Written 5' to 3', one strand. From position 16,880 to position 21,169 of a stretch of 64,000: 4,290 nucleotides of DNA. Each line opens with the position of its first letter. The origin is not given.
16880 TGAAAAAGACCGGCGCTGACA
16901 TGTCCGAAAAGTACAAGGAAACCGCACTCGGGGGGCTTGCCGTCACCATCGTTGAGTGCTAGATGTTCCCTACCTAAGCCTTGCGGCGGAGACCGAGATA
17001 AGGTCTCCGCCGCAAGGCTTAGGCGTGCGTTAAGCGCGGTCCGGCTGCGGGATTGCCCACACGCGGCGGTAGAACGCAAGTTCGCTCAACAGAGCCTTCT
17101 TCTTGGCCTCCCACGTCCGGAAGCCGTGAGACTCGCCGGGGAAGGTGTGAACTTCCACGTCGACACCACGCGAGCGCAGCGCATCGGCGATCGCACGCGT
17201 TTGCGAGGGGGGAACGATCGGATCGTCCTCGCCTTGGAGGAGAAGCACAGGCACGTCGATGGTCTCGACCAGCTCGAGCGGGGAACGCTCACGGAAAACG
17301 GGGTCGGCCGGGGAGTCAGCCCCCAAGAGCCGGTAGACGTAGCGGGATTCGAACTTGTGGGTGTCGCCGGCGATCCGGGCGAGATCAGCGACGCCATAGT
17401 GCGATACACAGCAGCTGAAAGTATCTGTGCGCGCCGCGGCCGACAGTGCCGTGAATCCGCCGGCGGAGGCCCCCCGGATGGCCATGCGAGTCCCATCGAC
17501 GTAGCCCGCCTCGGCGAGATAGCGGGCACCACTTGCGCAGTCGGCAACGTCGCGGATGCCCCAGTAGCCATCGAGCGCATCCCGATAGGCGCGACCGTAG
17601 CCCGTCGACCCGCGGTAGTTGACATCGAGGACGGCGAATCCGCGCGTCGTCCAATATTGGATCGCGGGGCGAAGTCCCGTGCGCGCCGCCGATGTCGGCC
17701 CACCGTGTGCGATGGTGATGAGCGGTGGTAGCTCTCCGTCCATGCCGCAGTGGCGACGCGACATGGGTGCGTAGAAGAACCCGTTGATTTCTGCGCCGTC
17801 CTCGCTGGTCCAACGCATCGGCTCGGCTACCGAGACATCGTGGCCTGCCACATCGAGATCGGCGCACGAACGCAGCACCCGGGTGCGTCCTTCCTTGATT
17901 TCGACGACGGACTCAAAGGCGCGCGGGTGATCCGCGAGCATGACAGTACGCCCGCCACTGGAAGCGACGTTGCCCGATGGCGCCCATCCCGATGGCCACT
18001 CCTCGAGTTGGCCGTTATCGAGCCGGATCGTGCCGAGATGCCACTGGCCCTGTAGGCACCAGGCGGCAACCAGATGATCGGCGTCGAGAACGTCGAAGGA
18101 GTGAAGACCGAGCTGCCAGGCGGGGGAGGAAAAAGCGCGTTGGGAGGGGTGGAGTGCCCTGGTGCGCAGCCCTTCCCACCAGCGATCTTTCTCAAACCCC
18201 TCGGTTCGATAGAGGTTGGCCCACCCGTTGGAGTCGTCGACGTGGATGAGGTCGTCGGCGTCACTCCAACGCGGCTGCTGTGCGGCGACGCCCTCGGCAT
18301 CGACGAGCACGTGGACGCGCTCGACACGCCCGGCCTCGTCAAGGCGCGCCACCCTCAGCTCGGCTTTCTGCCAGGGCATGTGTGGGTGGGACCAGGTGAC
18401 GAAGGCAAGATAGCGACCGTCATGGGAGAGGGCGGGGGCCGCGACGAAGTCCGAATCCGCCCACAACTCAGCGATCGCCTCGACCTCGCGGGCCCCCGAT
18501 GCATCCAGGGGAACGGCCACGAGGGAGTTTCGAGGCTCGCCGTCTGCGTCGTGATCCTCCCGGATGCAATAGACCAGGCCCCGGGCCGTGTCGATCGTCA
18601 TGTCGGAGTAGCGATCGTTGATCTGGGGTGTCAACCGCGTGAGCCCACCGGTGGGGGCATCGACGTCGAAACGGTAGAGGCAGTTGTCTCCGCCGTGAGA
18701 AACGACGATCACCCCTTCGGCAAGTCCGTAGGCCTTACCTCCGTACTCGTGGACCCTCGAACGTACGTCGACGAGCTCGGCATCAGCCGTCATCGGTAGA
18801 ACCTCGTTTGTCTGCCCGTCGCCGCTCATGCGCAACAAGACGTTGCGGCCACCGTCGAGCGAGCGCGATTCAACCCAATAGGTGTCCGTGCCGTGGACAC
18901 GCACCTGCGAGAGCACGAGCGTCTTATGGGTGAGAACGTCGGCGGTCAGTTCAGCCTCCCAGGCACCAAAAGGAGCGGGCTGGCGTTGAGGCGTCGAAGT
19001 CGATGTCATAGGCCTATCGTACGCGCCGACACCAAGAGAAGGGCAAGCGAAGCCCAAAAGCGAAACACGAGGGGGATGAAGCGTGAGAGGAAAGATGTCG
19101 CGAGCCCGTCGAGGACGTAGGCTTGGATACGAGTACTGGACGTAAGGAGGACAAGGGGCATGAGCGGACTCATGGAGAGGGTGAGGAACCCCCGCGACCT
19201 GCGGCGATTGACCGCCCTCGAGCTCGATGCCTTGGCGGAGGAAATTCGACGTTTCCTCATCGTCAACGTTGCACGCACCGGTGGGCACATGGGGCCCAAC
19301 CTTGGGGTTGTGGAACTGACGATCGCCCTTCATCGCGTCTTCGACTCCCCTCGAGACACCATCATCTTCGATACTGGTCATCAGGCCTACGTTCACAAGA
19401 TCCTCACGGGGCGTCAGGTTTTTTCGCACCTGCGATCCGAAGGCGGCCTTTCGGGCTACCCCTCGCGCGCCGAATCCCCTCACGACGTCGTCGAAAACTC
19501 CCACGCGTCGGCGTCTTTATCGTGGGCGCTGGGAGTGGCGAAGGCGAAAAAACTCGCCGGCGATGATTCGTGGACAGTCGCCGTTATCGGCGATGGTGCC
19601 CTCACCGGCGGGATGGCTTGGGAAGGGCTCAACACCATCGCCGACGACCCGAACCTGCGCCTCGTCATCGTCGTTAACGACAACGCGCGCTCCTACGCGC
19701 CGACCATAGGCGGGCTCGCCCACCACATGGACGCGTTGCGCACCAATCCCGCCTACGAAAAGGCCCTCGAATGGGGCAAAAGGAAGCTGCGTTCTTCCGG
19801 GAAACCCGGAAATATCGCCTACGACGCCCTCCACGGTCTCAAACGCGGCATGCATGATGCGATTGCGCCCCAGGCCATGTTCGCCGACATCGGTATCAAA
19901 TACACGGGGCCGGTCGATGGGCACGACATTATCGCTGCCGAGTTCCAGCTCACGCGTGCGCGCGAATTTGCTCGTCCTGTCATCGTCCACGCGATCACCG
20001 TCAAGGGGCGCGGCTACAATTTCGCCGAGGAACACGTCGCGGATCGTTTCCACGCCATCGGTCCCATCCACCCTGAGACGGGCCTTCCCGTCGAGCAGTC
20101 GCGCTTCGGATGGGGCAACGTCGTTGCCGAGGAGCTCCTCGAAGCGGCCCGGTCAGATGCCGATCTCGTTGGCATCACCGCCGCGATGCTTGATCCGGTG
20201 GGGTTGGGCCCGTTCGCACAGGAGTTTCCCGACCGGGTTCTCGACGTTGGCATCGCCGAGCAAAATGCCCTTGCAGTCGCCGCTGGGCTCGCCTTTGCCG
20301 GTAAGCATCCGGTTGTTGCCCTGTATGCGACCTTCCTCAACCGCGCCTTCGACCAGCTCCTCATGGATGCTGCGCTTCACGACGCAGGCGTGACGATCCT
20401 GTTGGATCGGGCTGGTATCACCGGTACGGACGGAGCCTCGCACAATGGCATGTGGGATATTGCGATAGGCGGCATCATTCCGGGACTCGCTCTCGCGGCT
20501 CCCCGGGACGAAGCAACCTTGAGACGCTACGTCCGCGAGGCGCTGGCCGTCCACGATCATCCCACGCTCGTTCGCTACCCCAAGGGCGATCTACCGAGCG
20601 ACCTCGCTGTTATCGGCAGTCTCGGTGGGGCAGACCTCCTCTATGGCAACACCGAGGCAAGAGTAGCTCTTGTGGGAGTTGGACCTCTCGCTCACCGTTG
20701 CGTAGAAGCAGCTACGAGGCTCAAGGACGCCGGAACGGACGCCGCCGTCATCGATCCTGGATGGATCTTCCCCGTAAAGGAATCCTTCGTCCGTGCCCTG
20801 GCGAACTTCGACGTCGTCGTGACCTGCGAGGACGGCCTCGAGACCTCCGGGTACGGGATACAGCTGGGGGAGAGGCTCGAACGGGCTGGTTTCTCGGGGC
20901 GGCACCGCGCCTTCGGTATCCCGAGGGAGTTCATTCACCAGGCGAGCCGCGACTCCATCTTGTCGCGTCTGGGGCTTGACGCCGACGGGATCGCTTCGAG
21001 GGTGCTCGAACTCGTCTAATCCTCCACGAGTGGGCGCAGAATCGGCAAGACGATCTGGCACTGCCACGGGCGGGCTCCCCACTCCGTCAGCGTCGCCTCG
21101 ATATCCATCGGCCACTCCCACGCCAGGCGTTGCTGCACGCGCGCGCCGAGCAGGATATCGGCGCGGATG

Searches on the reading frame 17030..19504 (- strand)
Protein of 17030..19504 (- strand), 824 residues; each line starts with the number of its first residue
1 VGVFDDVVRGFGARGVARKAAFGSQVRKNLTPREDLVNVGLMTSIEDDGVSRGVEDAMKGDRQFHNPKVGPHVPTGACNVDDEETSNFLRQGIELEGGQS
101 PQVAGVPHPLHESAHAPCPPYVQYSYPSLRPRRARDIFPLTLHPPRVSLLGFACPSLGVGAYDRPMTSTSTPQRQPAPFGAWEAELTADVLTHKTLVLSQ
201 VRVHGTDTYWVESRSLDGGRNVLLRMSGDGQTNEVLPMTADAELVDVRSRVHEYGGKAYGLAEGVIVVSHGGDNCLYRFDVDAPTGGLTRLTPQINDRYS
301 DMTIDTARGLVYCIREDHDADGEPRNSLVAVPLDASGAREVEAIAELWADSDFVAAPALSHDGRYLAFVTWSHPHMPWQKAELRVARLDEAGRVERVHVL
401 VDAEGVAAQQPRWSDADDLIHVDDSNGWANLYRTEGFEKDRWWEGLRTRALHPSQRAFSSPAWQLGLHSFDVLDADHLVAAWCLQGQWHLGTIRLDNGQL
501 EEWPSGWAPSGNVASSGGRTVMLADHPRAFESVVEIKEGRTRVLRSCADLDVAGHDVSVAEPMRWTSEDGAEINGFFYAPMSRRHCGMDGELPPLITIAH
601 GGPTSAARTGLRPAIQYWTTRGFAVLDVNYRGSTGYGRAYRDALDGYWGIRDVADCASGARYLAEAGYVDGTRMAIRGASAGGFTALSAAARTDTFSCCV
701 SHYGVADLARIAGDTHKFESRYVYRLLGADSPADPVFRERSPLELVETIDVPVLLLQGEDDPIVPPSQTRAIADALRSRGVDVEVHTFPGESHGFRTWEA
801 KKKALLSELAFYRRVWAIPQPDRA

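Call 36: search_protein_families(library=pfam, proteins=[window:17030-19504:-], max_evalue=0.001)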
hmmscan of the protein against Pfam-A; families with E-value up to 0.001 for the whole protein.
window:17030-19504:- (824 aa): 7 families
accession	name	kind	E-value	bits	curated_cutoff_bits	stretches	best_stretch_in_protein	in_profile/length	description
PF00326.27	Peptidase_S9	-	9.4e-49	166.2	22.6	1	614-815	6-209/213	Prolyl oligopeptidase family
PF20434.5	BD-FAE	-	5.4e-13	49.4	26.8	1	600-776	20-215/215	BD-FAE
PF01738.24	DLH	-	2.8e-12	47.1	21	1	658-800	83-193/217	Dienelactone hydrolase family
PF12146.15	Hydrolase_4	-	4.8e-09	36.3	27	1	746-794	187-233/239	Serine aminopeptidase, S33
PF07859.19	Abhydrolase_3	-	1e-07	32.4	25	1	626-795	33-208/210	alpha/beta hydrolase fold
PF02129.25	Peptidase_S15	-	6e-05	23.3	23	0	616-710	46-134/262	X-Pro dipeptidyl-peptidase (S15 family)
PF08386.16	Abhydrolase_4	-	0.0001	22.8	21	1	740-784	24-67/103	TAP-like protein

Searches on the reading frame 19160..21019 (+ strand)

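Call 36: search_protein_families(library=pfam, proteins=[window:19160-21019:+], max_evalue=0.001)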
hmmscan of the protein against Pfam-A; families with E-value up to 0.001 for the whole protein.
window:19160-21019:+ (619 aa): 4 families
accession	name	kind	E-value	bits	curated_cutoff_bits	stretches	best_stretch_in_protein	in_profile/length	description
PF13292.11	DXP_synthase_N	-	4.7e-102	341.4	21.2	1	6-280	2-274/274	1-deoxy-D-xylulose-5-phosphate synthase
PF02779.29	Transket_pyr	-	9.2e-38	130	27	1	318-479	5-173/174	Transketolase, pyrimidine binding domain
PF02780.25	Transketolase_C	-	6.1e-14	52.4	25.9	1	499-611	9-124/124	Transketolase, C-terminal domain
PF00676.26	E1_dh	-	4.7e-06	26.2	22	1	110-175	97-161/300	Dehydrogenase E1 component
